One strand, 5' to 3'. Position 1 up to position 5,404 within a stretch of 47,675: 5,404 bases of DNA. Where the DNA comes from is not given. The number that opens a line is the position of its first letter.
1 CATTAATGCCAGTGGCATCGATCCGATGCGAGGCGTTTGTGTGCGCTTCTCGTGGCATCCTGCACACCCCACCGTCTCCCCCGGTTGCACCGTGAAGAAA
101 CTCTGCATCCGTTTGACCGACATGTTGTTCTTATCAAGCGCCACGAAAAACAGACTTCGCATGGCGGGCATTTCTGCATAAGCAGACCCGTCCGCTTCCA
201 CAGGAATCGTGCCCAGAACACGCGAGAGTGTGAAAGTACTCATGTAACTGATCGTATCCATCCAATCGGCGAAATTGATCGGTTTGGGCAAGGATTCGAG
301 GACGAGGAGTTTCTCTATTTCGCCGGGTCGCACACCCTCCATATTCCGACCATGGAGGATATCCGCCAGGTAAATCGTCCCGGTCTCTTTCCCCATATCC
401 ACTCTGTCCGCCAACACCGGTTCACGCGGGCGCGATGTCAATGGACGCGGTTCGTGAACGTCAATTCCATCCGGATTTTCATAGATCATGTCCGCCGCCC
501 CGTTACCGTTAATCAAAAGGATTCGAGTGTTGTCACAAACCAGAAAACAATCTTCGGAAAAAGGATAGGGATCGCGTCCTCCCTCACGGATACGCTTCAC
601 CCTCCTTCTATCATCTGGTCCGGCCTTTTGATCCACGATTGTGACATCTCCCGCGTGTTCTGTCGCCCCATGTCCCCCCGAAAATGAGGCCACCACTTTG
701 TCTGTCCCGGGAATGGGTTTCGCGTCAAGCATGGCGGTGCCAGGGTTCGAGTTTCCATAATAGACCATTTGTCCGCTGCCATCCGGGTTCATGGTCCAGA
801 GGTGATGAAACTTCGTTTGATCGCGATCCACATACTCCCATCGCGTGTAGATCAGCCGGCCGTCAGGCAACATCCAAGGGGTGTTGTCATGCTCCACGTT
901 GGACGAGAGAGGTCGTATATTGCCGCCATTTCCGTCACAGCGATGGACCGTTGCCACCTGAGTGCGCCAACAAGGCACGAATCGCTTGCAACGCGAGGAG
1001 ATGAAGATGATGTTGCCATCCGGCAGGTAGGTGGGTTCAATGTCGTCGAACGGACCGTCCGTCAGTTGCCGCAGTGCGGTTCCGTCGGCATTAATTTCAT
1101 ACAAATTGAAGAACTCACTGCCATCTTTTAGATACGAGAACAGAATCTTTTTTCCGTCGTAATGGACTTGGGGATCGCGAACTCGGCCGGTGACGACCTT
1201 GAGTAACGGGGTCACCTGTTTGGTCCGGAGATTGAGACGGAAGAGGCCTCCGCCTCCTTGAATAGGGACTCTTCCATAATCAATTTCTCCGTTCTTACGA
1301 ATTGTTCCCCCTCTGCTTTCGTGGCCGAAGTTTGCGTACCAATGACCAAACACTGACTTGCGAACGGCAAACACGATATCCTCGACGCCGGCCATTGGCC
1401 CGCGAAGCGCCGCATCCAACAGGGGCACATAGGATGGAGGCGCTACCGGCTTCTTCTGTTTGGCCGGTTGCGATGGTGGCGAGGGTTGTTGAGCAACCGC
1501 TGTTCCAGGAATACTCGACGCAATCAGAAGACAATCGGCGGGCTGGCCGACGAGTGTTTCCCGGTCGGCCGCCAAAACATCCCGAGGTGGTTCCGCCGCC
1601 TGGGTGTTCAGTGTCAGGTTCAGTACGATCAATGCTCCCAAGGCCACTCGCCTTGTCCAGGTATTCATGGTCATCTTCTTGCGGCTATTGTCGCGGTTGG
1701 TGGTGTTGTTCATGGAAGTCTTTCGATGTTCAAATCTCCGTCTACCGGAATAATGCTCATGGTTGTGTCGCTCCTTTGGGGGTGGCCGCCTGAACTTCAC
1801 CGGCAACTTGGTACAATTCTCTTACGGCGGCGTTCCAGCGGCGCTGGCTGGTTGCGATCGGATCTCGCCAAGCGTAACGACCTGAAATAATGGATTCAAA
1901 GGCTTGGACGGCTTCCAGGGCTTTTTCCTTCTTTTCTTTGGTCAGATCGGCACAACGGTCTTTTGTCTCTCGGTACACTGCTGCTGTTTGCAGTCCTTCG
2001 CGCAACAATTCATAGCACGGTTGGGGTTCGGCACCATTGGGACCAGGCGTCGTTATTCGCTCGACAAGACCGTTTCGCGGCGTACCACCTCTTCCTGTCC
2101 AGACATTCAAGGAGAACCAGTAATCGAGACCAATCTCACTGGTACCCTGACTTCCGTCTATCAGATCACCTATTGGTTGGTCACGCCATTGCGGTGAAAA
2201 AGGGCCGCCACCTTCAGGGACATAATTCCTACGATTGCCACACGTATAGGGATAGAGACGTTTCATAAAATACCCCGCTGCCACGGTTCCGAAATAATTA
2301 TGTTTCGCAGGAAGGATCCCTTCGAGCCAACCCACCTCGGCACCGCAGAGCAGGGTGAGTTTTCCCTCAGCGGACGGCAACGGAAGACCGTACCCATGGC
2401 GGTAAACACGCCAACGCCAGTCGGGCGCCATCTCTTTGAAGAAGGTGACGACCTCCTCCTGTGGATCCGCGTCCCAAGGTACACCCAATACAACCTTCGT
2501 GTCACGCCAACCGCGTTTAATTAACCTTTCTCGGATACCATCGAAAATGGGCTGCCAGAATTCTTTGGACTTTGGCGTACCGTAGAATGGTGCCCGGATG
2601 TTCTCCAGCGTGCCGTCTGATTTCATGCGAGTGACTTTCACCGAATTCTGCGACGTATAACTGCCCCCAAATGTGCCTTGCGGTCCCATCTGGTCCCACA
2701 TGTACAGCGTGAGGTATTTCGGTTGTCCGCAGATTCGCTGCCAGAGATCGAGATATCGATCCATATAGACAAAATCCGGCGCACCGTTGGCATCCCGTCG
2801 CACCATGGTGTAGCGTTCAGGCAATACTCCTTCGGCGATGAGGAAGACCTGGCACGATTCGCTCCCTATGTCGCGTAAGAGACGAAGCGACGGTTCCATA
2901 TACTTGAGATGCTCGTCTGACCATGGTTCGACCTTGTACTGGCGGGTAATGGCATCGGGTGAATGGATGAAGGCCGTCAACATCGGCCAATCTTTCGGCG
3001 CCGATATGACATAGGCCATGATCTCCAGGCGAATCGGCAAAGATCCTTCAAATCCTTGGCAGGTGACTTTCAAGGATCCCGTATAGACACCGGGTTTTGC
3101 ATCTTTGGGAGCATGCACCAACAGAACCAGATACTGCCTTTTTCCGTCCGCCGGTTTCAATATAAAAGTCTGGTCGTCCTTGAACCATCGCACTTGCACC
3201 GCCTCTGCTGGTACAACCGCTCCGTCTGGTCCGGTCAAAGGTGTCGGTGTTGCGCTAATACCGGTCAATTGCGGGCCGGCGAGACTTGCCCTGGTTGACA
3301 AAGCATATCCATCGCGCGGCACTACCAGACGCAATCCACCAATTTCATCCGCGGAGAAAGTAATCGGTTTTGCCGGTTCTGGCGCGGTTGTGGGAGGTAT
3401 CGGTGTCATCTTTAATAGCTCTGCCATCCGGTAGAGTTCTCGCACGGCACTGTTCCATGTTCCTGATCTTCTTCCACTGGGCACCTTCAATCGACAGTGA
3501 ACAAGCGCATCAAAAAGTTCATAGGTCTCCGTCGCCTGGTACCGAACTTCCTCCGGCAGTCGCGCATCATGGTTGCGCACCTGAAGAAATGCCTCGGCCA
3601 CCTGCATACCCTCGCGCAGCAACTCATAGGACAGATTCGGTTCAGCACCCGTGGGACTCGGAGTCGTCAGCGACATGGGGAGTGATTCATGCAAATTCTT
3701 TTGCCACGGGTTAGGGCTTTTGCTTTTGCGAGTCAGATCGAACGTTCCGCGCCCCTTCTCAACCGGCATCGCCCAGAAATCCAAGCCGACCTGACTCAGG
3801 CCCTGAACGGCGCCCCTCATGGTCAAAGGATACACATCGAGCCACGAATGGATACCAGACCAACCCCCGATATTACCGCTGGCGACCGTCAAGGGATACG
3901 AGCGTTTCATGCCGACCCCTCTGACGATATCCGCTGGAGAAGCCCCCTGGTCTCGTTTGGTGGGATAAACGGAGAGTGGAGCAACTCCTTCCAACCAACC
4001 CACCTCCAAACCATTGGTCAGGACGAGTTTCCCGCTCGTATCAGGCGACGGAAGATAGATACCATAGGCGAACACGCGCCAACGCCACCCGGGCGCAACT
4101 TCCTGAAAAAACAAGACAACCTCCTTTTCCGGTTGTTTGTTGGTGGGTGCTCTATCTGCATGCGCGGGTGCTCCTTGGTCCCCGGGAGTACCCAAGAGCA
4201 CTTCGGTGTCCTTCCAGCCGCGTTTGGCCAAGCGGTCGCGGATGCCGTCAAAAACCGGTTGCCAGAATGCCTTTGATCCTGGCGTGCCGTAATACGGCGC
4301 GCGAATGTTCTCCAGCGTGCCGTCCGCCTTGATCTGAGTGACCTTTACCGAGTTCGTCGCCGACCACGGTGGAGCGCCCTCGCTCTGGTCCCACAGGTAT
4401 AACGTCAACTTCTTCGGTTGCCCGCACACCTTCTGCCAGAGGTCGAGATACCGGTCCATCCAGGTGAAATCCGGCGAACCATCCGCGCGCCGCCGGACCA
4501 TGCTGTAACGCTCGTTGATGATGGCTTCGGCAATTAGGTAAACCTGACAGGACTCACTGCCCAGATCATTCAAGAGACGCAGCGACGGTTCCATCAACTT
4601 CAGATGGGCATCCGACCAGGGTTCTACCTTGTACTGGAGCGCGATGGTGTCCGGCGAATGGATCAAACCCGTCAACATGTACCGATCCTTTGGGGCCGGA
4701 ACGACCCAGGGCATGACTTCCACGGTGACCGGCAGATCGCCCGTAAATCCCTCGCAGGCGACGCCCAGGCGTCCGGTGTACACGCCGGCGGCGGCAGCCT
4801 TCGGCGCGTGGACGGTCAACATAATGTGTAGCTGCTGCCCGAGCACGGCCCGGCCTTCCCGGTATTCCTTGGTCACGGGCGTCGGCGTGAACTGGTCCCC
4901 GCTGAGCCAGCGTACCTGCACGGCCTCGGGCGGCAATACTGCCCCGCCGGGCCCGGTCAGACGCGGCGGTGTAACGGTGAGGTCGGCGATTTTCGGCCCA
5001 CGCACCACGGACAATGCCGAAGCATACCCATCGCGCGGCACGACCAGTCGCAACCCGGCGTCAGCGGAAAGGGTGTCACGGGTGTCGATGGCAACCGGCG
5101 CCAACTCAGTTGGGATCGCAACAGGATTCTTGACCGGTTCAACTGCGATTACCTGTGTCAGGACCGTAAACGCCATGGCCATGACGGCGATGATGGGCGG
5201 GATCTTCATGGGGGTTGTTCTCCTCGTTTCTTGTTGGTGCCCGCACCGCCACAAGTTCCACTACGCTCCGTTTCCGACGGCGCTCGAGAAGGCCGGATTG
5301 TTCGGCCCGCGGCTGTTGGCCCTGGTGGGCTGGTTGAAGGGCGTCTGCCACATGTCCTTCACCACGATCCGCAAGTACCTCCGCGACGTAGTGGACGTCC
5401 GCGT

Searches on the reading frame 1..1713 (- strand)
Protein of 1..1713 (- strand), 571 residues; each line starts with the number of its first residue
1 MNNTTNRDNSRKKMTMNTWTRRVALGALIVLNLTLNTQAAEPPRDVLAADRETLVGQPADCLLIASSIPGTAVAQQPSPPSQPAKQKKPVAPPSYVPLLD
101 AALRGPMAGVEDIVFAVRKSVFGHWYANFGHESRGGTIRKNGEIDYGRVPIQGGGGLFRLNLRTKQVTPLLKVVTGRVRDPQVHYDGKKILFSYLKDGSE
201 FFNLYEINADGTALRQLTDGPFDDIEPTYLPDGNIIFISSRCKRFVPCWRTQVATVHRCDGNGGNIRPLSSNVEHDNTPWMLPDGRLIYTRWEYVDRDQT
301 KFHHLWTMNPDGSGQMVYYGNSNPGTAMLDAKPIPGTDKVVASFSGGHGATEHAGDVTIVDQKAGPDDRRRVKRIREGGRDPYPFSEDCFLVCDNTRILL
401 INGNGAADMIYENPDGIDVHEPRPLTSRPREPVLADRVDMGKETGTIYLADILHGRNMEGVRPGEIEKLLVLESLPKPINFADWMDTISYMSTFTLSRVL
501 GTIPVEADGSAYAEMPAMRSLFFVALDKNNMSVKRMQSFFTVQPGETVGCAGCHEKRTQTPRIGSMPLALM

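Call 11: search_protein_families(library=pfam, proteins=[window:1-1713:-], max_evalue=0.01)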
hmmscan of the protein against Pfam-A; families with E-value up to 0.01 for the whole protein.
window:1-1713:- (571 aa): 2 families
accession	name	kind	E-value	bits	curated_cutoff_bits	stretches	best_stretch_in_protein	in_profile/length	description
PF18582.6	HZS_alpha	-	2.1e-18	67.1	26.6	1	492-555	35-98/98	Hydrazine synthase alpha subunit middle domain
PF07676.18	PD40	-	5.2e-06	26.7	20.9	1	214-241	1-28/38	WD40-like Beta Propeller Repeat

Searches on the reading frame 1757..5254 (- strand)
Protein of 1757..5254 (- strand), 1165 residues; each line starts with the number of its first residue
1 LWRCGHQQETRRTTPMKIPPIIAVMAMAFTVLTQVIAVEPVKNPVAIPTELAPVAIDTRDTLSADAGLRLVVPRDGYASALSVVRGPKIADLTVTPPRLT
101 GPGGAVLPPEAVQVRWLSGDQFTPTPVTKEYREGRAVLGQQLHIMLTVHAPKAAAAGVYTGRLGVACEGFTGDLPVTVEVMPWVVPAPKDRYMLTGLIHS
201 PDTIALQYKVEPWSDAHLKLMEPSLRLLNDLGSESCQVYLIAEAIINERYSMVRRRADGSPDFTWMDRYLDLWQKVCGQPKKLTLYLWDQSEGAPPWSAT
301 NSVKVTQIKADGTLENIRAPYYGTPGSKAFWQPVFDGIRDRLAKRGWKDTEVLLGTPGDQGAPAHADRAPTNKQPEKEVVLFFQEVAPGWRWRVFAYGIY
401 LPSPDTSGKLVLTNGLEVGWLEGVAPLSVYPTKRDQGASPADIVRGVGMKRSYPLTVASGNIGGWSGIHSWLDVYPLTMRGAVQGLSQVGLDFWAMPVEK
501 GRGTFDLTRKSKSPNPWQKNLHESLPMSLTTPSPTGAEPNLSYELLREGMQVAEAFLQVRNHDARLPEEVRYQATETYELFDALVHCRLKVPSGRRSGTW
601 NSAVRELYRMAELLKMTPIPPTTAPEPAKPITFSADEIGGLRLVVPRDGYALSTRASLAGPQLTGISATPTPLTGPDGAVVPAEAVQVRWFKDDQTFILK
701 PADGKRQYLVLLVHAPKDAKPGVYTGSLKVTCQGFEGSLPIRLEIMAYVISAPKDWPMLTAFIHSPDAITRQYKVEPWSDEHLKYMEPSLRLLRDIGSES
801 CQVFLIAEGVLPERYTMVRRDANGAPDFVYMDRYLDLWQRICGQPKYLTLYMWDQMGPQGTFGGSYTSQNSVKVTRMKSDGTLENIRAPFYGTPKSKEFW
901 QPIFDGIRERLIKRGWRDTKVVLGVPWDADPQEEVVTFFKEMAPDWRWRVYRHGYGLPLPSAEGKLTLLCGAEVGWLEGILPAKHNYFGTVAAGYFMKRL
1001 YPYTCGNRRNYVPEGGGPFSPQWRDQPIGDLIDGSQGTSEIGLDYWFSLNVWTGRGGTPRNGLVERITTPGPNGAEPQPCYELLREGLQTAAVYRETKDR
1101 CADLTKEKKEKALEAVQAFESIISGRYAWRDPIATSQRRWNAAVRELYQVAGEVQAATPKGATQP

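Call 11: search_protein_families(library=pfam, proteins=[window:1757-5254:-], max_evalue=0.01)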
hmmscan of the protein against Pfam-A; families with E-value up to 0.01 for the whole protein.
window:1757-5254:- (1165 aa): 2 families
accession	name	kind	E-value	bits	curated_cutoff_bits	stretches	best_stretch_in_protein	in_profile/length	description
PF13320.12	GH123_cat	-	1.2e-27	97.6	23.1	2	201-351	4-155/324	Glycoside hydrolase 123, catalytic domain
PF22680.2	Glyco_hydro_123_N_2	-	0.0039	17.5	27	0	713-731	123-141/142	Glycoside hydrolase 123 N-terminal domain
